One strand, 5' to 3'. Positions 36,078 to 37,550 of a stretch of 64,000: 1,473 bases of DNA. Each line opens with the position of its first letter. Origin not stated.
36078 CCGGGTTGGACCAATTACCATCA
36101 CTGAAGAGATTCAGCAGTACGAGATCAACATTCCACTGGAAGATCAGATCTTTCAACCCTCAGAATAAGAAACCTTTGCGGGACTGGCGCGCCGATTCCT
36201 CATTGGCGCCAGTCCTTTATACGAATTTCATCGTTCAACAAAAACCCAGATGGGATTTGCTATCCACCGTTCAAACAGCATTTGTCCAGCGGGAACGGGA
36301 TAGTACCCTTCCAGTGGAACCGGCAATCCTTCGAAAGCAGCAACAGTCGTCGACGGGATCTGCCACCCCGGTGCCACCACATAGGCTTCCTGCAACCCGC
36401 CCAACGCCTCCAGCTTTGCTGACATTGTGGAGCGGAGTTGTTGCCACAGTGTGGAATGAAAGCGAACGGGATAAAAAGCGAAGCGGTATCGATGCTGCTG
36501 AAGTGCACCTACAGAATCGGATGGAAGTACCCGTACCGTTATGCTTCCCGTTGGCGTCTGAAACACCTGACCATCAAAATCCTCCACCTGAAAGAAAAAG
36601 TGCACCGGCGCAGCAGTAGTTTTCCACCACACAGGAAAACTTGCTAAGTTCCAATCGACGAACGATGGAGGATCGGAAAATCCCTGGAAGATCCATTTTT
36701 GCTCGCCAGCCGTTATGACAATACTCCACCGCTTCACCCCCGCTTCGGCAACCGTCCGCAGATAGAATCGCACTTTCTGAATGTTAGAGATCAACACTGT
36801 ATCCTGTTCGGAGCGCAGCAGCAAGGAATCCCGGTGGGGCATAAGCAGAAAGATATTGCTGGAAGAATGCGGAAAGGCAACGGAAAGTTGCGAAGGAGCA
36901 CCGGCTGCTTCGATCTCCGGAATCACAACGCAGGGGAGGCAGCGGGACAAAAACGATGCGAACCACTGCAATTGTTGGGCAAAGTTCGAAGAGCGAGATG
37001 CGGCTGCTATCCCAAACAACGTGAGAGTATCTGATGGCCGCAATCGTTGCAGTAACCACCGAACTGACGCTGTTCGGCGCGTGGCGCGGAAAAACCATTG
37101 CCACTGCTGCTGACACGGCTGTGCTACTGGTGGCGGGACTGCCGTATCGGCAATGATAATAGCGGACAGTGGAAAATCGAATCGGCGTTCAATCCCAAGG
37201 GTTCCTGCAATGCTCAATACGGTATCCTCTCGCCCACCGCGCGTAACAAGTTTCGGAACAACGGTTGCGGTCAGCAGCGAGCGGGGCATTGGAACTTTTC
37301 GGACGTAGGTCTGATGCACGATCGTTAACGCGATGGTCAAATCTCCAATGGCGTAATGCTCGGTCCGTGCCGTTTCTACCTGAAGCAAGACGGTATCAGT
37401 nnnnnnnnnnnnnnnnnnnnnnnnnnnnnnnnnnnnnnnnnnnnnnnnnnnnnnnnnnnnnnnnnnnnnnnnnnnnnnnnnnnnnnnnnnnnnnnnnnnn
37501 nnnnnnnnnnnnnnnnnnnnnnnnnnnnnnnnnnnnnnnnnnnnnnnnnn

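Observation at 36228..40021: ATGA-coupled pair: T9SS cargo protein with DUF1573/ASH repeats plus a 667-aa secreted/outer-membrane partner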

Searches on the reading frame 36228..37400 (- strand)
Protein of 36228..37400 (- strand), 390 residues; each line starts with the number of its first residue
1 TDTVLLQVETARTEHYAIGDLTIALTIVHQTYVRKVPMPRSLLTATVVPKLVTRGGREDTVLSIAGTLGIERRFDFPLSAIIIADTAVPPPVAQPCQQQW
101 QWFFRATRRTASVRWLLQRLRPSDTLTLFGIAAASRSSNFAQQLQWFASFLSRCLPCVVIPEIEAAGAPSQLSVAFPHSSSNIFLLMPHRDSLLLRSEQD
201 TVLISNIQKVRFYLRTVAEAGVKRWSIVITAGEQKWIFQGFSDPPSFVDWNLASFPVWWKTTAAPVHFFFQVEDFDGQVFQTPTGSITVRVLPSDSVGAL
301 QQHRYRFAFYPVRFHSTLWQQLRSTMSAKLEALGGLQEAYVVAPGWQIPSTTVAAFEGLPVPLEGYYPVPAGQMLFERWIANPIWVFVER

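Call 14: search_protein_families(library=pfam, proteins=[window:36228-37400:-], max_evalue=10)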
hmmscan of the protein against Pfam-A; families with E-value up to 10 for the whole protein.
window:36228-37400:- (390 aa): 0 families
